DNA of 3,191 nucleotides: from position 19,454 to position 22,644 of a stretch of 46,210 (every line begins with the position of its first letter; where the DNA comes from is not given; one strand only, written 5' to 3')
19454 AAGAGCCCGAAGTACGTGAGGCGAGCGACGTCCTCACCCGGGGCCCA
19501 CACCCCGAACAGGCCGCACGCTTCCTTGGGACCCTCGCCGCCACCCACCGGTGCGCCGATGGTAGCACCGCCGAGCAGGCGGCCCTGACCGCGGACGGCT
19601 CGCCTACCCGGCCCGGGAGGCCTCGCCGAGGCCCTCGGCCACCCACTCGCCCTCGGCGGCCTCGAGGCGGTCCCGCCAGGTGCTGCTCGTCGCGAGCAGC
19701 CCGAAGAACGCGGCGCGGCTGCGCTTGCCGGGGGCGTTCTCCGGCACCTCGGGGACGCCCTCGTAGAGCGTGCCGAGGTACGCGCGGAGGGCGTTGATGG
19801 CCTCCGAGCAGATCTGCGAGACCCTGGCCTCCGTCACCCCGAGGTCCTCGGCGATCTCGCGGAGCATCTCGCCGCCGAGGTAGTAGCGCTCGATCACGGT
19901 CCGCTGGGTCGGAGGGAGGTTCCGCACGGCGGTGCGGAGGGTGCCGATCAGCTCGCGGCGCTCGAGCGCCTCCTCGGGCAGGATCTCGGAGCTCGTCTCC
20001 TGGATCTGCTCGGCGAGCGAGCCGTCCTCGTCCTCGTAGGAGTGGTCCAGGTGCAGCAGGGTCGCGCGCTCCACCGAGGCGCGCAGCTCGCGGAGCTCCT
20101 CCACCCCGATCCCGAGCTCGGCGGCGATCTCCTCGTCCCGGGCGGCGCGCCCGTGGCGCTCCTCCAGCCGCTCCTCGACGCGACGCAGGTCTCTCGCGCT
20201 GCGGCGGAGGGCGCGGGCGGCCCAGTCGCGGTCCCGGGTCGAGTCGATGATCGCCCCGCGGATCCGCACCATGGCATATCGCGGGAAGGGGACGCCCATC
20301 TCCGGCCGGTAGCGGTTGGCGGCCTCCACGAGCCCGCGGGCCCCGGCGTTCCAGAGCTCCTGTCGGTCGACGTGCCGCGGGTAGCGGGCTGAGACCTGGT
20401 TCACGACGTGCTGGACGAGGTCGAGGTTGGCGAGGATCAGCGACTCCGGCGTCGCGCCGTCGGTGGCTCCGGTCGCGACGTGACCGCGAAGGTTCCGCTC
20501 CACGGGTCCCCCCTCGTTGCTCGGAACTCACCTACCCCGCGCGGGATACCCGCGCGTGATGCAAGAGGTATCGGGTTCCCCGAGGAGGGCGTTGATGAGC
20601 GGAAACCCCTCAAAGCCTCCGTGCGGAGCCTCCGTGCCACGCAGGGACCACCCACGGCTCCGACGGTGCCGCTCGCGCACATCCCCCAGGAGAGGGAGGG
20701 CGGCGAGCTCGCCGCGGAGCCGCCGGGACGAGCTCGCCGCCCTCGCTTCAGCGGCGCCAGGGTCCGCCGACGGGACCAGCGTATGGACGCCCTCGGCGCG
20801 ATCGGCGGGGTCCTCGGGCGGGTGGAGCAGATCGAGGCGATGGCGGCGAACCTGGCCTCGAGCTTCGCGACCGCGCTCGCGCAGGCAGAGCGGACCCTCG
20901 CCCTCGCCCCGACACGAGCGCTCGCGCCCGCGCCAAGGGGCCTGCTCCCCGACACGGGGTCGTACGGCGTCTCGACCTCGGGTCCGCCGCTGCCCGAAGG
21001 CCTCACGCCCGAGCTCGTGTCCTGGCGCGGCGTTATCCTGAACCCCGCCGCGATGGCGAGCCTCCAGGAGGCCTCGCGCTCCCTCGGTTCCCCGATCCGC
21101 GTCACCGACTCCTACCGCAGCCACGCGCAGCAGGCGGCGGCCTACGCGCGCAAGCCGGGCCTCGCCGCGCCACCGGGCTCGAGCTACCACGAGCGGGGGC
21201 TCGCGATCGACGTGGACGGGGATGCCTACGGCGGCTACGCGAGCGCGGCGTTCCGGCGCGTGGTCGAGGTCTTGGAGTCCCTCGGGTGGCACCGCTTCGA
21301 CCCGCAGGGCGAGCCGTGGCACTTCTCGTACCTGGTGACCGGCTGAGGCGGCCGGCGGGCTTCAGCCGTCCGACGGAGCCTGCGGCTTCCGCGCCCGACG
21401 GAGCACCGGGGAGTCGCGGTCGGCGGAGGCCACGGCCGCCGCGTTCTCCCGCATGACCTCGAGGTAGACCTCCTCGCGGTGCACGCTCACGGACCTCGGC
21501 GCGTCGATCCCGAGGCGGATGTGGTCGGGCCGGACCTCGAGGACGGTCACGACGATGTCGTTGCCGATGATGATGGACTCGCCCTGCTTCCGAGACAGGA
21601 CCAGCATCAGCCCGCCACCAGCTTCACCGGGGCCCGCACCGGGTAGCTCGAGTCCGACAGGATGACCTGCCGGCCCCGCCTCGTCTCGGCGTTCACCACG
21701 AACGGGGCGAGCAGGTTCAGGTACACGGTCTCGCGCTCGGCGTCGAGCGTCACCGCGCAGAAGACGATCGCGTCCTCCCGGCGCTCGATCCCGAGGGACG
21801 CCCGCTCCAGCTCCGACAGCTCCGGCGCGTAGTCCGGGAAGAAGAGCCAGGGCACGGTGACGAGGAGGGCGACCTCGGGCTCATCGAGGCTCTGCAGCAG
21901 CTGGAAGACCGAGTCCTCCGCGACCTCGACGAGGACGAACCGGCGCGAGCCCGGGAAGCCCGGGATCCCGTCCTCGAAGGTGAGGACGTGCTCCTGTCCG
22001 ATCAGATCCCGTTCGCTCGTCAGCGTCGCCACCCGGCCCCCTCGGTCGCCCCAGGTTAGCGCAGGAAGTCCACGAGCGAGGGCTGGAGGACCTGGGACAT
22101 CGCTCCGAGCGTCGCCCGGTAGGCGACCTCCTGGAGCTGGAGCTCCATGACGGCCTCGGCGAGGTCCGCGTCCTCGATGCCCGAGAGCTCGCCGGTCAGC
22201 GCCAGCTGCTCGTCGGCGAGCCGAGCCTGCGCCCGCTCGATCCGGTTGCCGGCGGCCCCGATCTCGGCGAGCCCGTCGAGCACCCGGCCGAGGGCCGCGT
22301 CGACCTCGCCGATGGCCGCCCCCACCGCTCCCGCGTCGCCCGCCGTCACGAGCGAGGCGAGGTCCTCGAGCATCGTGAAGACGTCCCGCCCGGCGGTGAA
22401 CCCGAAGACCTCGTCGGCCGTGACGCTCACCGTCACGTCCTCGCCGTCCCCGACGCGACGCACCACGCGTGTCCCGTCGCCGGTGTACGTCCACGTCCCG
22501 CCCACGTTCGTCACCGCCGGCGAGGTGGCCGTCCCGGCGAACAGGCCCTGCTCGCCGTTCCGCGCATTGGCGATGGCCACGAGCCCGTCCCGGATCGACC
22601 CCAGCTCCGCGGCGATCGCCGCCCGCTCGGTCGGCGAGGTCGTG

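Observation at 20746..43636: Recurrent bipartite motif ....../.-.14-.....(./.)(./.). in front of nine transcription units: a candidate local FliA (sigma-28) promoter consensus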

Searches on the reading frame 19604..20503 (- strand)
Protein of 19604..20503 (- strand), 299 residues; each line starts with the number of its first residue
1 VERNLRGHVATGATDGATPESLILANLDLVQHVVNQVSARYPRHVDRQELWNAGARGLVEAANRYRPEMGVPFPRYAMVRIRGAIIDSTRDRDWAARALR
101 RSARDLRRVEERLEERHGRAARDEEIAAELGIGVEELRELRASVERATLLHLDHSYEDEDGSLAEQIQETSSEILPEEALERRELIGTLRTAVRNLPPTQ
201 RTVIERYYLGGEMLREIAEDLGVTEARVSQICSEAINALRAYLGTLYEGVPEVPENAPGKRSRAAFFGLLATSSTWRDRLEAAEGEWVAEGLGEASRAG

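Call 9: search_protein_families(library=pfam, proteins=[window:19604-20503:-], max_evalue=0.01)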
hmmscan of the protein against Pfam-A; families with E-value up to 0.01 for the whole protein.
window:19604-20503:- (299 aa): 6 families
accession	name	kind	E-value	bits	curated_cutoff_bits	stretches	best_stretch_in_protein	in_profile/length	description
PF04545.22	Sigma70_r4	-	7.6e-13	48.2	24.1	1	194-241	3-50/50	Sigma-70, region 4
PF04539.22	Sigma70_r3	-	7.2e-12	45.7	25.3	1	104-168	4-67/78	Sigma-70 region 3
PF08281.18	Sigma70_r4_2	-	1.6e-08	34.5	25.7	1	189-229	4-44/54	Sigma-70, region 4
PF04542.20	Sigma70_r2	-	2.7e-08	33.9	24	1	22-94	1-70/71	Sigma-70 region 2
PF16509.11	KORA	-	0.0026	18.4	26.7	0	210-240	29-59/84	TrfB plasmid transcriptional repressor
PF24034.1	DUF7343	-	0.0032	17.7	27.6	0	211-234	17-41/62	Domain of unknown function (DUF7343)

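Call 24: find_homologous_proteins(query=window:19604-20503:-)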
Query window:19604-20503:- (299 aa): 1569 proteins with E <= 0.001 among 8000 candidates; the best 120 are listed.
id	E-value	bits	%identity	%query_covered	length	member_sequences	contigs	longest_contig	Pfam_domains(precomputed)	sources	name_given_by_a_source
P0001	3.4e-173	593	94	100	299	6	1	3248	PF04545.23,PF04542.21,PF08281.19,PF04539.23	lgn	-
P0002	1.6e-165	568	89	100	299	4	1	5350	PF04545.23,PF04542.21,PF08281.19,PF04539.23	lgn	-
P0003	2.7e-159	547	87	100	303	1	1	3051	PF04545.23,PF04542.21,PF08281.19,PF04539.23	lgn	-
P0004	1.9e-156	538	84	100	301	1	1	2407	PF04545.23,PF04542.21,PF08281.19,PF04539.23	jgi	jgi:RNA polymerase sigma factor for flagellar operon FliA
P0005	8.6e-155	532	86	97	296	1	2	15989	PF04545.23,PF04542.21,PF08281.19,PF04539.23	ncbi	-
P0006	2.5e-144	498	85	93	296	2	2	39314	PF04545.23,PF04542.21,PF08281.19,PF04539.23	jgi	-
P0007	6.3e-144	497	85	93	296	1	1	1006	PF04545.23,PF04542.21,PF08281.19,PF04539.23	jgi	jgi:RNA polymerase sigma factor for flagellar operon FliA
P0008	9.6e-144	496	84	92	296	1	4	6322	PF04545.23,PF04542.21,PF08281.19,PF04539.23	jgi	jgi:RNA polymerase sigma factor for flagellar operon FliA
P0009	1.1e-142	493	83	93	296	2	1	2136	PF04545.23,PF04542.21,PF08281.19,PF04539.23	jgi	jgi:RNA polymerase sigma factor for flagellar operon FliA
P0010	1.1e-137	476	78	96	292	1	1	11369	PF04545.23,PF04542.21,PF08281.19,PF04539.23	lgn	-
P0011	2.3e-111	390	67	90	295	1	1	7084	PF04545.23,PF04542.21,PF08281.19,PF04539.23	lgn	-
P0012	3.3e-110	386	68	91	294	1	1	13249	PF04545.23,PF04542.21,PF08281.19,PF04539.23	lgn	-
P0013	9.3e-109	381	64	94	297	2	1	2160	PF04545.23,PF04542.21,PF08281.19,PF04539.23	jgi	jgi:RNA polymerase sigma factor for flagellar operon FliA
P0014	3.3e-107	376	64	93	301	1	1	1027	PF04545.23,PF04542.21,PF08281.19,PF04539.23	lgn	-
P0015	8.5e-104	365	62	92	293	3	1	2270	PF04545.23,PF04542.21,PF08281.19,PF04539.23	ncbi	ncbi:MAG: sigma-70 family RNA polymerase sigma factor [Actinomycetota bacterium]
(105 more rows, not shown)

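Call 32: find_encoding_contigs(protein=P0005, flank=10000, max_places=2)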
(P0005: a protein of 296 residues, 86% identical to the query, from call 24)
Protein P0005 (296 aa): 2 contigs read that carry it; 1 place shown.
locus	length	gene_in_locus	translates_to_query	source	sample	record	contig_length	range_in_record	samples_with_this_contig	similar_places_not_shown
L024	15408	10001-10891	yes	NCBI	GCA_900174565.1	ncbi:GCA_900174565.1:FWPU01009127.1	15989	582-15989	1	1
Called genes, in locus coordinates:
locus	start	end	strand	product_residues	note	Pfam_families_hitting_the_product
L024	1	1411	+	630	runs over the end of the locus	PF02465:FliD_N, PF07196:Flagellin_IN (weak), PF07195:FliD_C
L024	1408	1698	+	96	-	-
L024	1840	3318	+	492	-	PF01514:YscJ_FliF, PF08345:YscJ_FliF_C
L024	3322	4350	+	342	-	PF03448:MgtE_N (faint), PF14842:FliG_N, PF14841:FliG_M, PF01706:FliG_C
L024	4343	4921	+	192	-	PF02108:FliH (weak)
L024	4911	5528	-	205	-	PF00990:GGDEF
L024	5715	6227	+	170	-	PF05130:FlgN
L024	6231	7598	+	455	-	PF00460:Flg_bb_rod (weak), PF22638:FlgK_D1, PF06429:Flg_bbr_C (weak)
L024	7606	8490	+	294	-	PF00669:Flagellin_N, PF00700:Flagellin_C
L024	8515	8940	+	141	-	PF02623:FliW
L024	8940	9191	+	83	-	PF02599:CsrA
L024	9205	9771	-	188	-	PF02557:VanY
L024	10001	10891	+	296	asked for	PF04542:Sigma70_r2 (weak), PF04539:Sigma70_r3, PF04545:Sigma70_r4, PF08281:Sigma70_r4_2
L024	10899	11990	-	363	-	PF13384:HTH_23 (weak), PF13518:HTH_28 (weak), PF13551:HTH_29, PF13565:HTH_32, PF13358:DDE_3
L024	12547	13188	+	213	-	PF00072:Response_reg, PF00196:GerE, PF08281:Sigma70_r4_2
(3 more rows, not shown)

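Call 38: search_protein_families(library=ncbifam, proteins=[window:19604-20503:-], max_evalue=0.01)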
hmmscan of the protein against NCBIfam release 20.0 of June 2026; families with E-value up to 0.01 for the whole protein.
window:19604-20503:- (299 aa): 62 families (the best 25 are shown)
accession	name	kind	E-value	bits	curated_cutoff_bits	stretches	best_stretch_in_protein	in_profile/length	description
TIGR02479.1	FliA_WhiG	subfamily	2e-55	188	189.6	1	26-243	5-223/224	FliA/WhiG family RNA polymerase sigma factor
NF005413.0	PRK06986.1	subfamily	1.1e-50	172.8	201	1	20-244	16-237/241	RNA polymerase sigma factor FliA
NF004935.0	PRK06288.1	equivalog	8.9e-49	166.5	343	1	16-246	32-265/270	RNA polymerase sigma factor WhiG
NF005809.0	PRK07670.1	equivalog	1.5e-38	132.8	326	1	15-244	21-251/255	FliA/WhiG family RNA polymerase sigma factor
NF004572.0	PRK05911.1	equivalog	9.5e-34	116.9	378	1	20-246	26-256/257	RNA polymerase sigma factor sigma-28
TIGR02980.1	SigBFG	subfamily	2.6e-28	99.3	234.35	1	20-242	6-225/227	SigB/SigF/SigG family RNA polymerase sigma factor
TIGR02937.1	sigma70-ECF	superfamily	6e-26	91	42.9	1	20-243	4-165/165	sigma-70 family RNA polymerase sigma factor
NF009091.0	PRK12427.1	equivalog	3.3e-25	89.1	339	1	22-241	20-229/233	FliA/WhiG family RNA polymerase sigma factor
NF005644.0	PRK07408.1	subfamily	5.6e-23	81.9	261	1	22-243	32-253/258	RNA polymerase sigma factor SigF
TIGR02997.1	Sig70-cyanoRpoD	subfamily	4.3e-22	78.7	384.5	1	20-240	77-298/298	RNA polymerase sigma factor, RpoD/SigA family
TIGR02885.1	spore_sigF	equivalog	1.2e-19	71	321.45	1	15-243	9-231/231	RNA polymerase sporulation sigma factor SigF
TIGR02394.1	rpoS_proteo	equivalog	7.3e-18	65.1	378.7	1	15-243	44-274/285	RNA polymerase sigma factor RpoS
NF004052.0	PRK05572.1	subfamily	2.4e-17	63.3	311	1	16-243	31-250/252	SigF/SigG family RNA polymerase sporulation sigma factor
NF005514.0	PRK07122.1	subfamily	2.8e-17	62.7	372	1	27-242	50-262/264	RNA polymerase sigma factor SigF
NF004207.0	PRK05657.1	equivalog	3.6e-17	62.7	394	1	17-243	89-317/329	RNA polymerase sigma factor RpoS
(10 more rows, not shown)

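Call 39: search_solved_structures(query=window:19604-20503:-, max_evalue=1e-10, show_alignments=3)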
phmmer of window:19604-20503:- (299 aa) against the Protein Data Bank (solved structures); distinct sequences matched with E-value up to 1e-10: 10.
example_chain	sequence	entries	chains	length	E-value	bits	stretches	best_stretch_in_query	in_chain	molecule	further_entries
6pfv_A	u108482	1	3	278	4.1e-36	128.3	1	15-244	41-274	RNA polymerase sigma factor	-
6pfj_A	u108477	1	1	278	9.5e-35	123.8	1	15-244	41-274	RNA polymerase sigma factor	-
6pmi_F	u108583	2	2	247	9e-32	114.1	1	21-248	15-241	RNA polymerase sigma factor FliA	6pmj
9wsm_F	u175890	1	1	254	1.8e-31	113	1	18-244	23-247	RNA polymerase sigma factor FliA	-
9wsf_A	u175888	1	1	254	1.9e-31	113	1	18-244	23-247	RNA polymerase sigma factor FliA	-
1rp3_A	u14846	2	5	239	1.3e-27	100.4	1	18-243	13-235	RNA polymerase sigma factor SIGMA-28 (FliA) | RNA polymerase sigma factor FliA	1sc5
7lq4_A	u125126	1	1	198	1.4e-14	57.6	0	177-243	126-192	WhiG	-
8h3v_G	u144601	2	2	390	1.1e-12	51.4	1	21-240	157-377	RNA polymerase sigma factor SigA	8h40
9dvs_G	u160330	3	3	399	5.5e-12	49.2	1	22-240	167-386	RNA polymerase sigma factor SigA1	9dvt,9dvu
8gzg_F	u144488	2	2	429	1.1e-11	48.2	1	20-240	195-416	RNA polymerase sigma factor SigA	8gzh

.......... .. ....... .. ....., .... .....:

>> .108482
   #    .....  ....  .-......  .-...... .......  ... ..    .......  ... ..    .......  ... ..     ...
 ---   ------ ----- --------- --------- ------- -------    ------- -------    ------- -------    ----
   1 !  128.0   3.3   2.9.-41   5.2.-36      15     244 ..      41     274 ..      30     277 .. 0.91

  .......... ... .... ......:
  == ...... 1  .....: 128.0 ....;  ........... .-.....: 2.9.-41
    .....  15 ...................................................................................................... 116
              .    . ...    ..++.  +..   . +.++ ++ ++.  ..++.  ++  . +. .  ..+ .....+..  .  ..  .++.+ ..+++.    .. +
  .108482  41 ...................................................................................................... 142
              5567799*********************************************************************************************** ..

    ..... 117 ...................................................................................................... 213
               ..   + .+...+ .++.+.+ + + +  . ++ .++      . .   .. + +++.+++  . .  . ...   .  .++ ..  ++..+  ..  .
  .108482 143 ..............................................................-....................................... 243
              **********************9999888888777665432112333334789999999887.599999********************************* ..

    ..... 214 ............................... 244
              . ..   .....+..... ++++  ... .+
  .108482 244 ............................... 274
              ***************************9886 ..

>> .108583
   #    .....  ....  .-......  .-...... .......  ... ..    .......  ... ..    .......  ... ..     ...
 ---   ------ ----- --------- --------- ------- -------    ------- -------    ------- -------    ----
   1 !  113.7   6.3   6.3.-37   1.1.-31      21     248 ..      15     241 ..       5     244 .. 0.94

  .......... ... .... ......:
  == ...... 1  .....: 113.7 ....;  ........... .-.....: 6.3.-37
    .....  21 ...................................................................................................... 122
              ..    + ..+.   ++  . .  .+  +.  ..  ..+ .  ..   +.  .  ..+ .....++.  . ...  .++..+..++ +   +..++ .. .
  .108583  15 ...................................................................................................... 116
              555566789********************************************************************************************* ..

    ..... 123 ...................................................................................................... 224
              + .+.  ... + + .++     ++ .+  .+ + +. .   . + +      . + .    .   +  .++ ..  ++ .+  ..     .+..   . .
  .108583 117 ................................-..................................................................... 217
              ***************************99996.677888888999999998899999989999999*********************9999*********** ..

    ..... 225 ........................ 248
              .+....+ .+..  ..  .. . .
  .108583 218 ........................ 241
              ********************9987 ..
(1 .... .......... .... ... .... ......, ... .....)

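Call 71: search_solved_structures(query=window:19604-20503:-, max_evalue=1e-25, show_alignments=5)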
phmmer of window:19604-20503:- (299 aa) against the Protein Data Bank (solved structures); distinct sequences matched with E-value up to 1e-25: 6.
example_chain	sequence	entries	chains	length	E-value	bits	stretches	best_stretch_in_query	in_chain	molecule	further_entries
6pfv_A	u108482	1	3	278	4.1e-36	128.3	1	15-244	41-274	RNA polymerase sigma factor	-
6pfj_A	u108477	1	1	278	9.5e-35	123.8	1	15-244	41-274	RNA polymerase sigma factor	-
6pmi_F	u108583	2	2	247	9e-32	114.1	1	21-248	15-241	RNA polymerase sigma factor FliA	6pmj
9wsm_F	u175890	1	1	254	1.8e-31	113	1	18-244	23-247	RNA polymerase sigma factor FliA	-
9wsf_A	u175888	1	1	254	1.9e-31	113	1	18-244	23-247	RNA polymerase sigma factor FliA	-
1rp3_A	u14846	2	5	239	1.3e-27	100.4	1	18-243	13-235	RNA polymerase sigma factor SIGMA-28 (FliA) | RNA polymerase sigma factor FliA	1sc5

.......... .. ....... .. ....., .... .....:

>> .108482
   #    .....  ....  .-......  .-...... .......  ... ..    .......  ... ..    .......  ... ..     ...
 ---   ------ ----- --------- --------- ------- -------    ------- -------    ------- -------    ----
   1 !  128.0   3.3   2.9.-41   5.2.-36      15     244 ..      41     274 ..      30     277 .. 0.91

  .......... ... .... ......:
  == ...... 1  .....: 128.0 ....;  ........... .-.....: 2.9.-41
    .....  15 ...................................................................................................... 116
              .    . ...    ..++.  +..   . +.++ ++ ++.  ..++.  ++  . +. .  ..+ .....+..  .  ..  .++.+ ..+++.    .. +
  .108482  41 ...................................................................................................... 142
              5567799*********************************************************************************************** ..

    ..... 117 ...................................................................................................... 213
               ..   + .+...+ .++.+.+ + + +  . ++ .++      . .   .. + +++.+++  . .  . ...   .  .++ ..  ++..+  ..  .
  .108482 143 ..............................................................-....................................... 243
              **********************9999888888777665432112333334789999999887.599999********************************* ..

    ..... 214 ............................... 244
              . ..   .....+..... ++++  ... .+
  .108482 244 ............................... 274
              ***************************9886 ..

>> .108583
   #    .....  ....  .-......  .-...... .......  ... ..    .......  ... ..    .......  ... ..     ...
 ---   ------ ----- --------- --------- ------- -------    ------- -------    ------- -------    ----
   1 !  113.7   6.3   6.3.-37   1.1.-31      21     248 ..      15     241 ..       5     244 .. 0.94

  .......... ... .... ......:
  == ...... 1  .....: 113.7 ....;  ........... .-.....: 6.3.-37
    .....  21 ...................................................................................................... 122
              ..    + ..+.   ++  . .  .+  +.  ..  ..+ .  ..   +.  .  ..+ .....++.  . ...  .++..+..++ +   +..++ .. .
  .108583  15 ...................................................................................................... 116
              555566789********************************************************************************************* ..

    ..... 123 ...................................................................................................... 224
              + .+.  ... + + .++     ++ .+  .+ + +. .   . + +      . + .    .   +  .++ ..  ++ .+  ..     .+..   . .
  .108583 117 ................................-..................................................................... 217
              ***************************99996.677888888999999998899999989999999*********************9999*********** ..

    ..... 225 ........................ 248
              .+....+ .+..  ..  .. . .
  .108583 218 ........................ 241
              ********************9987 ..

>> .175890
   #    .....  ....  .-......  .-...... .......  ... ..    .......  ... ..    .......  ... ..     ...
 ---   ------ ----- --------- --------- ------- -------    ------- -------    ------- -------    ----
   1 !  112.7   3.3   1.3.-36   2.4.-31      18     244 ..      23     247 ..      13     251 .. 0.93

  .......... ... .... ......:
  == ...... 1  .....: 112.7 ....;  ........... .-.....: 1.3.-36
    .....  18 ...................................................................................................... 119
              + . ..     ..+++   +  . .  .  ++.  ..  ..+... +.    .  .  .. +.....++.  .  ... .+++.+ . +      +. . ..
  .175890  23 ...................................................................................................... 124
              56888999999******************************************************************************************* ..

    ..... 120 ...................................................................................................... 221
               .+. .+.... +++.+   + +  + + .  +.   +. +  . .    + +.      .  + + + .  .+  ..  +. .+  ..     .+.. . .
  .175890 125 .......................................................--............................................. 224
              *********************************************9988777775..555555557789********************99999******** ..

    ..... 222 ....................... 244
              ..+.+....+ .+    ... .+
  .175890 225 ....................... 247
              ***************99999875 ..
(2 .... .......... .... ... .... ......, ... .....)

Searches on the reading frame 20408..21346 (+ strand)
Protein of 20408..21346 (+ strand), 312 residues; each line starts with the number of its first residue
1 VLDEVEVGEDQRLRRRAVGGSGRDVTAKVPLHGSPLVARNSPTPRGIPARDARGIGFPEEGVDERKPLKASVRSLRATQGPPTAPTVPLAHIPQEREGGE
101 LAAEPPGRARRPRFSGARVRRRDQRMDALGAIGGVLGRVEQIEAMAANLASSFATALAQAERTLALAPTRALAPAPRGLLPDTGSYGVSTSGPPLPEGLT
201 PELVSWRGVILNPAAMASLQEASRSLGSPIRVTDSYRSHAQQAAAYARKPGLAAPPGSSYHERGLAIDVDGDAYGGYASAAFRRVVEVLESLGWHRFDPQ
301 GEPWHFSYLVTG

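Call 9: search_protein_families(library=pfam, proteins=[window:20408-21346:+], max_evalue=0.01)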
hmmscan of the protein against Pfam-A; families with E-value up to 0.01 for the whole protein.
window:20408-21346:+ (312 aa): 1 family
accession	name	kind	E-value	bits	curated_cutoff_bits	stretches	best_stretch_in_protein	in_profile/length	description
PF02557.22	VanY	-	1.3e-06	28.7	25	1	215-309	11-130/132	D-alanyl-D-alanine carboxypeptidase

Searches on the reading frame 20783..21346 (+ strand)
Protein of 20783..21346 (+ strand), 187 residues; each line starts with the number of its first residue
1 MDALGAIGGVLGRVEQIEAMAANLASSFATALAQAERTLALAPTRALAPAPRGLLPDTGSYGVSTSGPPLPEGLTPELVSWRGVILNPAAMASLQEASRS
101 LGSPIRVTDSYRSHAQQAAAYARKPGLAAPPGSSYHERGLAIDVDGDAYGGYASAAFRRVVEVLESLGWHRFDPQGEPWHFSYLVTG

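Call 22: search_protein_families(library=pfam, proteins=[window:20783-21346:+], max_evalue=0.05)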
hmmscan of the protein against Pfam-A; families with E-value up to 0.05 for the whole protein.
window:20783-21346:+ (187 aa): 3 families
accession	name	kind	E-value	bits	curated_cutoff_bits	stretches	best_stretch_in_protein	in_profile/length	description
PF02557.22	VanY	-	4.7e-07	30.1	25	1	90-184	11-130/132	D-alanyl-D-alanine carboxypeptidase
PF08291.16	Peptidase_M15_3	-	0.021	15.4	23.2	1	87-146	25-76/108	Peptidase M15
PF18741.7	MTES_1575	-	0.046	14.2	38.2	0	136-173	36-75/96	REase_MTES_1575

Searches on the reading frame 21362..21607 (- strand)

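Call 9: search_protein_families(library=pfam, proteins=[window:21362-21607:-], max_evalue=0.01)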
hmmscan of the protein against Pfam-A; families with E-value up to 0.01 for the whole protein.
window:21362-21607:- (81 aa): 1 family
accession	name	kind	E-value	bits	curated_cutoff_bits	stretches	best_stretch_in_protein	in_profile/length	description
PF02599.21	CsrA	-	2.3e-25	88.7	27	1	1-51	1-51/53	Global regulator protein family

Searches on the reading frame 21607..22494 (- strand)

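Call 9: search_protein_families(library=pfam, proteins=[window:21607-22494:-], max_evalue=0.01)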
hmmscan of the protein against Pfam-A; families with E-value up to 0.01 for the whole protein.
window:21607-22494:- (295 aa): 1 family
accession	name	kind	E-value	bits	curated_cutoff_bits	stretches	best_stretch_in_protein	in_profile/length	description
PF02623.20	FliW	-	1.1e-35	122.5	25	1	171-290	1-122/122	FliW protein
